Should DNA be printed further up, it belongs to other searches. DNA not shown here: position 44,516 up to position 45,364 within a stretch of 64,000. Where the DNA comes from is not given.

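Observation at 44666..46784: HpaB/4-BUDH-family flavoenzyme and a C_GCAxxG_C_C protein co-oriented downstream of the oxygen-sensitive GRE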

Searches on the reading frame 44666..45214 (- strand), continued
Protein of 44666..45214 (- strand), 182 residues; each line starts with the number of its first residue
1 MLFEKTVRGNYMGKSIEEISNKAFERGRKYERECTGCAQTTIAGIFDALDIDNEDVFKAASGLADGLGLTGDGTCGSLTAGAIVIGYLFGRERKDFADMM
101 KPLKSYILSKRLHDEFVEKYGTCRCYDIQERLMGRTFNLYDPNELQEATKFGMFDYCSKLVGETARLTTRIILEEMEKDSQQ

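Call 72: find_encoding_contigs(protein=P0188, flank=4000, max_places=3)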
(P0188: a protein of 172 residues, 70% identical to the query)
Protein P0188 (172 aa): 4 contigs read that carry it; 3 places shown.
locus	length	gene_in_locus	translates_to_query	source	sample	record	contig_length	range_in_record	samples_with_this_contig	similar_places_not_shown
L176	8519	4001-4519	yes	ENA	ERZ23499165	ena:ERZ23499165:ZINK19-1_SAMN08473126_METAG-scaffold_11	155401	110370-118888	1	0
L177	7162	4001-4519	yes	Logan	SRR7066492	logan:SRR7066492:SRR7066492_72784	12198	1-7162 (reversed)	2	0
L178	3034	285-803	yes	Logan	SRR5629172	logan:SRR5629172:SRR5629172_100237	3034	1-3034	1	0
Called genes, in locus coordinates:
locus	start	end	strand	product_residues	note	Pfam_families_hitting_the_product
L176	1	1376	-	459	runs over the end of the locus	PF02878:PGM_PMM_I, PF02879:PGM_PMM_II, PF02880:PGM_PMM_III, PF00408:PGM_PMM_IV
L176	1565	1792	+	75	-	-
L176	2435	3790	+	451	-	-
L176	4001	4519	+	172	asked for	PF09719:C_GCAxxG_C_C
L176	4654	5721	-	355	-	PF05559:DUF763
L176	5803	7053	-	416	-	PF00535:Glycos_transf_2, PF21969:MGS_GT (weak)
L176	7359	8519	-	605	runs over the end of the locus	PF02730:AFOR_N, PF01314:AFOR_C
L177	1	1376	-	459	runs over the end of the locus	PF02878:PGM_PMM_I, PF02879:PGM_PMM_II, PF02880:PGM_PMM_III, PF00408:PGM_PMM_IV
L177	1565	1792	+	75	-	-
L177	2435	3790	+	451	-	-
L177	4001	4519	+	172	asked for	PF09719:C_GCAxxG_C_C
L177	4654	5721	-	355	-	PF05559:DUF763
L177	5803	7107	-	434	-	PF00535:Glycos_transf_2, PF21969:MGS_GT (weak)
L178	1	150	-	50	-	?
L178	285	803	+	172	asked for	PF09719:C_GCAxxG_C_C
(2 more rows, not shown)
